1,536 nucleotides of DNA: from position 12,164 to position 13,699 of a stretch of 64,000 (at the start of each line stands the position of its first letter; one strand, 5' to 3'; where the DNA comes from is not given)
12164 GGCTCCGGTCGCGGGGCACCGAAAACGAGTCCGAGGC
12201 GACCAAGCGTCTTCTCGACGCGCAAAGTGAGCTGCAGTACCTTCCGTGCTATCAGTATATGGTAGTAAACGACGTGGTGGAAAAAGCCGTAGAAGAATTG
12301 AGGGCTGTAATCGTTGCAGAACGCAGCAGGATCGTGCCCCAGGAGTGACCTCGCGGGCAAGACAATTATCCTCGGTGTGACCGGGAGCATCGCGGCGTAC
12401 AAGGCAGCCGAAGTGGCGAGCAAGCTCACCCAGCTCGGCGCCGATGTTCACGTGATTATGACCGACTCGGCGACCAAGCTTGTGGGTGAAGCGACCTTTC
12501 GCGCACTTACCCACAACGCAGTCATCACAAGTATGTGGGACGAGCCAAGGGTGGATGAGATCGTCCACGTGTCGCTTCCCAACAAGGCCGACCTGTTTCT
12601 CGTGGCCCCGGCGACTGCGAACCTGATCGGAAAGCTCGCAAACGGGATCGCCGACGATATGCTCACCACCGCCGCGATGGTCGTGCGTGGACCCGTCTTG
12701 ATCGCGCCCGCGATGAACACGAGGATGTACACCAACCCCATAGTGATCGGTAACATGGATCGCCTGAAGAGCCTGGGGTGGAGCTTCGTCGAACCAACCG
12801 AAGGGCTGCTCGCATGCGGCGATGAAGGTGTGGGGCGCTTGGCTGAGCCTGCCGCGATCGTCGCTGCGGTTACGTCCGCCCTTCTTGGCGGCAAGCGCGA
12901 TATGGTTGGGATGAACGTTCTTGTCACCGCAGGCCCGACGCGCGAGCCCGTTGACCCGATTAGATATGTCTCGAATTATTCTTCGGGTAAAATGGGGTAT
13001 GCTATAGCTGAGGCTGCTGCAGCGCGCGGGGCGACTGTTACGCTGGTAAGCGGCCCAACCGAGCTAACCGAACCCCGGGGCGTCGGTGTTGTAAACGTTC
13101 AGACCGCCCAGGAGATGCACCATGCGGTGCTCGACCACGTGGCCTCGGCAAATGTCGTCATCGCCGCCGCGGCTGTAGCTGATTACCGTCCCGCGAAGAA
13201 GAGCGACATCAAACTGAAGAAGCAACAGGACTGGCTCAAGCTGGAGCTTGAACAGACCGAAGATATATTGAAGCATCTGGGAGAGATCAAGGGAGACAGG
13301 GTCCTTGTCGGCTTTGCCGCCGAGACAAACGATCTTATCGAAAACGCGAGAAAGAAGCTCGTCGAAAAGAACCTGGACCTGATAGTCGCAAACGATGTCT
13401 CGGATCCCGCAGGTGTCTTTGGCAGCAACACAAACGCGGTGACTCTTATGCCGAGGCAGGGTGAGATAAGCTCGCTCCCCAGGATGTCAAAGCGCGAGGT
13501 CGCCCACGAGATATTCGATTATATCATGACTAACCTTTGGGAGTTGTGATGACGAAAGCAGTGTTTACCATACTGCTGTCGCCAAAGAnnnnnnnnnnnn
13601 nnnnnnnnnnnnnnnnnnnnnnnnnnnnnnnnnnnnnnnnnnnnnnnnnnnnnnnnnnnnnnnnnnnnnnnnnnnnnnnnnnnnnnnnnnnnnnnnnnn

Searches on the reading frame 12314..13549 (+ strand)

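Call 14: search_protein_families(library=pfam, proteins=[window:12314-13549:+], max_evalue=0.00001)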
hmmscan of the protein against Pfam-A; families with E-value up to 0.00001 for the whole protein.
window:12314-13549:+ (411 aa): 2 families
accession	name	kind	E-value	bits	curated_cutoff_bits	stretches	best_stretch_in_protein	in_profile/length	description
PF04127.22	DFP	-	4.5e-74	248.7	22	1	199-378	3-185/186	DNA/pantothenate metabolism flavoprotein C-terminal domain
PF02441.25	Flavoprotein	-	8.6e-34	116.9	22.7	1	16-189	1-161/162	Flavoprotein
